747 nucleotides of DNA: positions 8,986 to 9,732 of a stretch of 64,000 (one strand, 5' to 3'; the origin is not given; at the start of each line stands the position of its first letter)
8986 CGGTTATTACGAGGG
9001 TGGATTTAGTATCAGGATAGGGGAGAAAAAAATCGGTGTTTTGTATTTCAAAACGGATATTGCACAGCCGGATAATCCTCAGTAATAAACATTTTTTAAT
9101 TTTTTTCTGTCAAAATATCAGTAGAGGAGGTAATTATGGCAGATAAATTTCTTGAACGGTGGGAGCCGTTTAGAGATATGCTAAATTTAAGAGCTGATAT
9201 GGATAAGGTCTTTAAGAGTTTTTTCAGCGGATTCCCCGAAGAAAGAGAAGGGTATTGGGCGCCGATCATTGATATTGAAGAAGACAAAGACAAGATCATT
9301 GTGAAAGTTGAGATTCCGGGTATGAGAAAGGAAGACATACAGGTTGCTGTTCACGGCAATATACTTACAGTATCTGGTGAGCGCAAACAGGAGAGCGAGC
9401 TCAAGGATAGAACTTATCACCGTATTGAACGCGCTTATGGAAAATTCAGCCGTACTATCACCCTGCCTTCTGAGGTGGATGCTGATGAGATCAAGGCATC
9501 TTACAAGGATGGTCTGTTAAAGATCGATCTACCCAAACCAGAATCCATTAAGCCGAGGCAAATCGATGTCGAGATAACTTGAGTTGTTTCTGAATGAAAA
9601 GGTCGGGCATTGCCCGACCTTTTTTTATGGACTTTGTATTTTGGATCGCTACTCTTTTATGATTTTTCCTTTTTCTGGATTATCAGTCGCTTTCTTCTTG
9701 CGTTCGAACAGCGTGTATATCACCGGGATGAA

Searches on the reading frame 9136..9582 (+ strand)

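Call 83: search_protein_families(library=pfam, proteins=[window:9136-9582:+], max_evalue=0.0001)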
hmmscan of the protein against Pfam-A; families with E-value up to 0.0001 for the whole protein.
window:9136-9582:+ (148 aa): 2 families
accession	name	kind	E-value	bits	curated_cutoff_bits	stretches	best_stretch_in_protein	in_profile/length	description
PF00011.27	HSP20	-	3e-28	98.4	20.8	1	46-145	1-101/102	Hsp20/alpha crystallin family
PF17886.7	ArsA_HSP20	-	1.7e-09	37.6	22.5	1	52-131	2-62/63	HSP20-like domain found in ArsA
